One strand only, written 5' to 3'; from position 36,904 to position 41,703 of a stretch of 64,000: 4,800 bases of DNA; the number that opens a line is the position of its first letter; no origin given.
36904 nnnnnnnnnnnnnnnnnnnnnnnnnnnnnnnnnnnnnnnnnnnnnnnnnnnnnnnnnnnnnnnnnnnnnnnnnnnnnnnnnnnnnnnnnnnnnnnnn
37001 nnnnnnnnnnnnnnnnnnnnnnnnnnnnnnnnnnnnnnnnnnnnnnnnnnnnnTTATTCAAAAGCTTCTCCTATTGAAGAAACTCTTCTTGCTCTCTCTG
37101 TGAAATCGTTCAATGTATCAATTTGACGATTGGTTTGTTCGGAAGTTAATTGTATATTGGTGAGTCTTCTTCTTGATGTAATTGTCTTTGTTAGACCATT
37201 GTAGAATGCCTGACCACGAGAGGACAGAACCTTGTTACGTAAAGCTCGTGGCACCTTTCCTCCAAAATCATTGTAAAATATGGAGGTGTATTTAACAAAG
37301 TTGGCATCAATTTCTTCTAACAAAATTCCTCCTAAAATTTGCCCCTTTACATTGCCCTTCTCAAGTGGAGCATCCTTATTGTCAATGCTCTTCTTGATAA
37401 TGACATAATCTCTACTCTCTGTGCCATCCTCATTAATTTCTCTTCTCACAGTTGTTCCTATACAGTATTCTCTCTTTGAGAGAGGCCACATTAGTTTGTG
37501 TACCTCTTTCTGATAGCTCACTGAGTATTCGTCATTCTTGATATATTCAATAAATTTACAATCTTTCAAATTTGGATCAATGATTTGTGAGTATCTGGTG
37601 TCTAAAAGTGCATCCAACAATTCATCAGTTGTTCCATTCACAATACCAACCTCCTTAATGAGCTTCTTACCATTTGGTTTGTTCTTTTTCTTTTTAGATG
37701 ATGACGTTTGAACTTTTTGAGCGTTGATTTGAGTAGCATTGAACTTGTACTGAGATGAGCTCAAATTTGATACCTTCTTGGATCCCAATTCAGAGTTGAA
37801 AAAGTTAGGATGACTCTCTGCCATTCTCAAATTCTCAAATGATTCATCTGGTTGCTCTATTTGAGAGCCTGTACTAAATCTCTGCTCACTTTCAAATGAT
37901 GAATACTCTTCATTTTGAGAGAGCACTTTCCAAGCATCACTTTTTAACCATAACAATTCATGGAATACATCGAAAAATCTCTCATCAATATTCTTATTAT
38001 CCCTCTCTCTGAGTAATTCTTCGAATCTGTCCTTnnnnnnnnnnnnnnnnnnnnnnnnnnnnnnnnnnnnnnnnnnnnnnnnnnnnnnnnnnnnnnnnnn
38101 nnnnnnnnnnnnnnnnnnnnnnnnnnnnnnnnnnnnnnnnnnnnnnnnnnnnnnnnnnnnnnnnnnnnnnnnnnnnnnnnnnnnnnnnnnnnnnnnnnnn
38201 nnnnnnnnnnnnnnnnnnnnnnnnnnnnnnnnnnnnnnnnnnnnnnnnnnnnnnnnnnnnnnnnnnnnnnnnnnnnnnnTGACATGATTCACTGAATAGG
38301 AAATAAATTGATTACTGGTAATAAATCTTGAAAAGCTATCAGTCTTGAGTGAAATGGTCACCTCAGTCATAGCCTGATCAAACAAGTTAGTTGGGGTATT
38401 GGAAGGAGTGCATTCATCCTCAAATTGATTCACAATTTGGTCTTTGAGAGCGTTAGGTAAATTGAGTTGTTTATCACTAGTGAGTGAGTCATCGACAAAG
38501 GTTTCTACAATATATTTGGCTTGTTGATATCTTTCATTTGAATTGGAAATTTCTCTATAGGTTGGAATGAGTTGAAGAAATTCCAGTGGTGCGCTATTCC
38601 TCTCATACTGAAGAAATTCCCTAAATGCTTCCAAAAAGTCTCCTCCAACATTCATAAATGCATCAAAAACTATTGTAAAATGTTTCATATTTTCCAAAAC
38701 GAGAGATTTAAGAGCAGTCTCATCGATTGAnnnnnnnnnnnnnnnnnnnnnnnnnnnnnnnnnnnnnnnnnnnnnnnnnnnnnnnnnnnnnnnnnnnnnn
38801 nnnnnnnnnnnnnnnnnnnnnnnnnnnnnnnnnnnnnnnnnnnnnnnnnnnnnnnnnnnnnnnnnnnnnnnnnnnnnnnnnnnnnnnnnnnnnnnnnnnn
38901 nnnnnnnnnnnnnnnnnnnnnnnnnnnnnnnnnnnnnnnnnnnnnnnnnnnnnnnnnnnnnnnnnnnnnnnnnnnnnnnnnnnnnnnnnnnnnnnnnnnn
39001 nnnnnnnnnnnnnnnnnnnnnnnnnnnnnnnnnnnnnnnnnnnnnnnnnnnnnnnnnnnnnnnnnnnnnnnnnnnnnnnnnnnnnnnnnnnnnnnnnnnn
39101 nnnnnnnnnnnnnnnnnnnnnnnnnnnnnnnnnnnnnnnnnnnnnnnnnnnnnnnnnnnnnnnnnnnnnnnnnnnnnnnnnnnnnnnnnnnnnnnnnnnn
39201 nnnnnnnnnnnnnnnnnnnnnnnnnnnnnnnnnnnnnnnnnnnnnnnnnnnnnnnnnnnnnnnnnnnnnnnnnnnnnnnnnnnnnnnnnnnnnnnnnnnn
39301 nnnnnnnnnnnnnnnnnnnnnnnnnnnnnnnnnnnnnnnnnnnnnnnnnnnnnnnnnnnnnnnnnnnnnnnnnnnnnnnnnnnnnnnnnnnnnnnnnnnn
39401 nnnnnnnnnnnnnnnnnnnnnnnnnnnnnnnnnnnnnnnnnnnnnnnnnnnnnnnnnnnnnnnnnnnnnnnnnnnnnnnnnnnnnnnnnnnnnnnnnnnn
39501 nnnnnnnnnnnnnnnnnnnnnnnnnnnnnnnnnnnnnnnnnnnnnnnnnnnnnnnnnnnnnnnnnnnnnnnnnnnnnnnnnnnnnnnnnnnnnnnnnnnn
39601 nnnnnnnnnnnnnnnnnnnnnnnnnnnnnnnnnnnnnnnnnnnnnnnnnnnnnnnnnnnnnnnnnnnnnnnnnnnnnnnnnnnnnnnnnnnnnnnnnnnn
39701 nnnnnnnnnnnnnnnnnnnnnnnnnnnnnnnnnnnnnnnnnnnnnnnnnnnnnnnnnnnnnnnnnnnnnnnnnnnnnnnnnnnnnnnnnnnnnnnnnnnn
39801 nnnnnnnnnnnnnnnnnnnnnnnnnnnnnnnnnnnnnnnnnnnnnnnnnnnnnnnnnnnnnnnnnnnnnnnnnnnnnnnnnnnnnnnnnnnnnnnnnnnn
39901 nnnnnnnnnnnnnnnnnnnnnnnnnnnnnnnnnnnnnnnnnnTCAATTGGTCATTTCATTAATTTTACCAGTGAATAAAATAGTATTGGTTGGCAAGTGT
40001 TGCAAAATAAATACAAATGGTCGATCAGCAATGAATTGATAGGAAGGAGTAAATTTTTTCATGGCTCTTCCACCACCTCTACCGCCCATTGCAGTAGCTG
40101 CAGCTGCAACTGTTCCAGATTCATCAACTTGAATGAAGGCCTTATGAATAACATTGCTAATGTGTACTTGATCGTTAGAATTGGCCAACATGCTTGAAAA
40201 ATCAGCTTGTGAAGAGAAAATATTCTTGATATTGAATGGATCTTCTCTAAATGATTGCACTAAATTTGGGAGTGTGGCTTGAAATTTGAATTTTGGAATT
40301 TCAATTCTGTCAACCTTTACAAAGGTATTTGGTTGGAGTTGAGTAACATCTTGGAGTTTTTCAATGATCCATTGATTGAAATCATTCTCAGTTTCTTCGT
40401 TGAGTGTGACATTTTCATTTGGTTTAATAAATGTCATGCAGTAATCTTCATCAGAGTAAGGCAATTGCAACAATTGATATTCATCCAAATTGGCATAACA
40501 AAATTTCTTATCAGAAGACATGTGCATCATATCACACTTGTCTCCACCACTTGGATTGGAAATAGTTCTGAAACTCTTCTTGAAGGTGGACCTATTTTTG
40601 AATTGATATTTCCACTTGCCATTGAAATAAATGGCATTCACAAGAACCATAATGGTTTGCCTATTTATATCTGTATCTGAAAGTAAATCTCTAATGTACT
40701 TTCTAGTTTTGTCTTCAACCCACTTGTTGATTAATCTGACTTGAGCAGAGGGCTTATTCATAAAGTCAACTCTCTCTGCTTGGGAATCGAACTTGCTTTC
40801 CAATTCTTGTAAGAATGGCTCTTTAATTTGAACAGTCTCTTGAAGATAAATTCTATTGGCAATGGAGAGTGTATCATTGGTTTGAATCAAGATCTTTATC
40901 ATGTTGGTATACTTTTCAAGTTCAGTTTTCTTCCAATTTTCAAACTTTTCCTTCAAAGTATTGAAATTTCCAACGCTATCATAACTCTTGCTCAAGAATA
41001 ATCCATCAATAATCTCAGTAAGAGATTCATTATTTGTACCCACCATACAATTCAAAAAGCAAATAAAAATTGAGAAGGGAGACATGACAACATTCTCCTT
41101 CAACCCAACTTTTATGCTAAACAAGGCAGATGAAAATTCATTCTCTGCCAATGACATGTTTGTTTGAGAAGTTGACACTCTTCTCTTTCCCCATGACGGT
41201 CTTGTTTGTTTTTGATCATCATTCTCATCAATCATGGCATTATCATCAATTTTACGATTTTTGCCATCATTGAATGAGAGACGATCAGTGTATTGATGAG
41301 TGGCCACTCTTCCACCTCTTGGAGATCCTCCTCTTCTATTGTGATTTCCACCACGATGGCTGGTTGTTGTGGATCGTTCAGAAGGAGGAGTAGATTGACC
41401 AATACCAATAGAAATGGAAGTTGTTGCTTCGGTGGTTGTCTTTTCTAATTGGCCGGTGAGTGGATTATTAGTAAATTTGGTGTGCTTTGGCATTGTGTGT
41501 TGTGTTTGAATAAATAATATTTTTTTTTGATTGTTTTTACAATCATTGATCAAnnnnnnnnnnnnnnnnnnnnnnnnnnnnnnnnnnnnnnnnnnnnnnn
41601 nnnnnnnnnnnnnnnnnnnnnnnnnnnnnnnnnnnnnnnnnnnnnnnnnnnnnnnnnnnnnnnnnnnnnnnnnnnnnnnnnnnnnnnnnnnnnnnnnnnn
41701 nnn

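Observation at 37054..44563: Head-to-head pair of RGS-START fusion paralogs flanking a serpin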

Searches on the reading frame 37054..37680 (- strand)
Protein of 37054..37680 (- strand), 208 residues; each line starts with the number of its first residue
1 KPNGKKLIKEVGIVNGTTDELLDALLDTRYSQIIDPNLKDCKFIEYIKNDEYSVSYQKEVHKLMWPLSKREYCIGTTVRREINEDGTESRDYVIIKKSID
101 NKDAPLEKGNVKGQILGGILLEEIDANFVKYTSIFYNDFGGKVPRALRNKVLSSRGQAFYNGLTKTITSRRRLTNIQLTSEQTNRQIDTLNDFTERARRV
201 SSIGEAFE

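Call 26: search_protein_families(library=pfam, proteins=[window:37054-37680:-], max_evalue=10)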
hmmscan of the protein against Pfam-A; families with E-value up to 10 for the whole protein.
window:37054-37680:- (208 aa): 2 families
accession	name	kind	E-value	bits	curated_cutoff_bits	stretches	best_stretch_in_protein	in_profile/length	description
PF01852.25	START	-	1.3e-08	35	22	1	7-166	45-200/207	START domain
PF11274.14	DUF3074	-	0.018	15.4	27.5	1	49-115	54-124/185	Protein of unknown function (DUF3074)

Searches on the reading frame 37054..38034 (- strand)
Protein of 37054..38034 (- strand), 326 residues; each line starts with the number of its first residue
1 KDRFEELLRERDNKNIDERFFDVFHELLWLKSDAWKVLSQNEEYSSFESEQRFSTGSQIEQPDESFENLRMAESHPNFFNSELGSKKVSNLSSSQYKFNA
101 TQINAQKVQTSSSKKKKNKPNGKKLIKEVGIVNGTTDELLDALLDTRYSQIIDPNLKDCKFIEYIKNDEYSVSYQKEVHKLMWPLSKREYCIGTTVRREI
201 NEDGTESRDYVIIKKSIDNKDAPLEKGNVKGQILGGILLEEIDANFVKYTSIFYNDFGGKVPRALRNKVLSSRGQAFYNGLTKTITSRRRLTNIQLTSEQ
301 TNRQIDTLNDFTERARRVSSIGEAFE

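Call 26: search_protein_families(library=pfam, proteins=[window:37054-38034:-], max_evalue=10)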
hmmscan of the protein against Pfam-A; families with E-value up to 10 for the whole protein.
window:37054-38034:- (326 aa): 3 families
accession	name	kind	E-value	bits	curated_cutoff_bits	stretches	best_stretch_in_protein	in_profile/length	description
PF01852.25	START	-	1.1e-08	35.1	22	1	121-284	41-200/207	START domain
PF11274.14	DUF3074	-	0.031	14.7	27.5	1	167-233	54-124/185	Protein of unknown function (DUF3074)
PF04745.17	Pox_A8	-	0.049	13.2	25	1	69-114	165-210/289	VITF-3 subunit protein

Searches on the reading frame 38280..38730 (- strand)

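Call 36: search_solved_structures(query=window:38280-38730:-, max_evalue=0.001, show_alignments=3)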
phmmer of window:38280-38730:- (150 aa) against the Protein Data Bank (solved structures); distinct sequences matched with E-value up to 0.001: 7.
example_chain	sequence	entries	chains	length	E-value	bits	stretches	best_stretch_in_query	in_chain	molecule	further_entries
2dlv_A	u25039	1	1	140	2.3e-05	27.5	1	23-143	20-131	Regulator of G-protein signaling 18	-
2jm5_A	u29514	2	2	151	2.9e-05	27.2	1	24-143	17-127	Regulator of G-protein signaling 18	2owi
2crp_A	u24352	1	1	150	0.00022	24.4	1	33-140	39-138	Regulator of G-protein signaling 5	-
5do9_B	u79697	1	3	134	0.0004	23.5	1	7-143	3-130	Regulator of G-protein signaling 8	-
2ihd_A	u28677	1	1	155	0.00041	23.5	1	6-143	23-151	Regulator of G-protein signaling 8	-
2ode_B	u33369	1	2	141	0.00041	23.5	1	7-144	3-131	Regulator of G-protein signaling 8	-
1ezt_A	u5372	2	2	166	0.00095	22.3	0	33-143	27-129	REGULATOR OF G-PROTEIN SIGNALING 4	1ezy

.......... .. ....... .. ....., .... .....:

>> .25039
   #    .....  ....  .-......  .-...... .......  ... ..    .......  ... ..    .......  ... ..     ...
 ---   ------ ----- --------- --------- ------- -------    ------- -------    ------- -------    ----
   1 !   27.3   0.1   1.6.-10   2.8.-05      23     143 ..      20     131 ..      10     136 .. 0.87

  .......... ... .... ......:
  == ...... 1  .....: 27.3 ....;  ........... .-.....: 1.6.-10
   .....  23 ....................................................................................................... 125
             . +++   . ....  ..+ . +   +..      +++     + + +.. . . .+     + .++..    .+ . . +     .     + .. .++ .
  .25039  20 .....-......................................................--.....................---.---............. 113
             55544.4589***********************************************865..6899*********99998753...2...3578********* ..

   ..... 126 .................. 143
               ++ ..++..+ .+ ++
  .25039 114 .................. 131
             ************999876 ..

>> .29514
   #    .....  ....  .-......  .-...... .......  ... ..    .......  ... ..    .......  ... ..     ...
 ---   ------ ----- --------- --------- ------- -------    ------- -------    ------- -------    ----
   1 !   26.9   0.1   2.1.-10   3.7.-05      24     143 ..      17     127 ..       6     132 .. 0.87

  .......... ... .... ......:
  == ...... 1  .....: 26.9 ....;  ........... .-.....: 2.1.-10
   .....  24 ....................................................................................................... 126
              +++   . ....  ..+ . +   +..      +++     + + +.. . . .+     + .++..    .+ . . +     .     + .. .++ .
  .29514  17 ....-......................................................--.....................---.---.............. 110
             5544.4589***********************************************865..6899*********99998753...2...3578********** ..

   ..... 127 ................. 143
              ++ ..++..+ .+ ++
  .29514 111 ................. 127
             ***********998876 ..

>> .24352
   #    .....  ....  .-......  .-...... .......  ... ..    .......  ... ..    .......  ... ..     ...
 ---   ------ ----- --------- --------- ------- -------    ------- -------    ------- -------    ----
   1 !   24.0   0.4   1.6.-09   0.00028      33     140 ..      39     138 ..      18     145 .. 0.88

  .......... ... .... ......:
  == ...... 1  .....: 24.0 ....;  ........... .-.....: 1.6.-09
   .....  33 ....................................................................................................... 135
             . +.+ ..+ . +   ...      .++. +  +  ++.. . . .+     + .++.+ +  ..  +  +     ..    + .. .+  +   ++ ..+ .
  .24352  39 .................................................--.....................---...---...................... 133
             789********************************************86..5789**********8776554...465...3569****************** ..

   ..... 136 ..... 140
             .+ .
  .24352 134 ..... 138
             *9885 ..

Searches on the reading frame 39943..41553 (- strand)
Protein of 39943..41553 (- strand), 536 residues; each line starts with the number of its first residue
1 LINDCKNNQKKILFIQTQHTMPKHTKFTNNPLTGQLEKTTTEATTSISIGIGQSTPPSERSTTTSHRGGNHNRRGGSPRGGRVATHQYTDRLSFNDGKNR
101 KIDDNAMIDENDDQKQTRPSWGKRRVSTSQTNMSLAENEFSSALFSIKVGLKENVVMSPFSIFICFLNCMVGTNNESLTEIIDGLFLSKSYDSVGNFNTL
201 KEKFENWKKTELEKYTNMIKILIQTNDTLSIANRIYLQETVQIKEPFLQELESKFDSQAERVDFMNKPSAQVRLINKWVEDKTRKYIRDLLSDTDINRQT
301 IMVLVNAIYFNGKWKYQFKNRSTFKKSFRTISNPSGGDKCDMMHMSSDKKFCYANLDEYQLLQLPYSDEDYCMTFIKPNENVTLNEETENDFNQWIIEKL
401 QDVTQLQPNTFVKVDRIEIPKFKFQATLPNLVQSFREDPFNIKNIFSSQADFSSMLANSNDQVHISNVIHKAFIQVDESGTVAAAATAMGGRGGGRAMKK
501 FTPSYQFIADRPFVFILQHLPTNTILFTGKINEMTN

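Call 3: search_protein_families(library=pfam, proteins=[window:39943-41553:-], max_evalue=0.1)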
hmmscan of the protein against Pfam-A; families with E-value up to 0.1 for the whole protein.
window:39943-41553:- (536 aa): 2 families
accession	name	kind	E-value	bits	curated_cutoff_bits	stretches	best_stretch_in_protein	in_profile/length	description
PF00079.25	Serpin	-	2.9e-79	267.4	27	1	137-532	3-368/370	Serpin (serine protease inhibitor)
PF21595.3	CCL2-like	-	0.068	13.7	27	0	366-408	12-58/127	CCL2 lectin-like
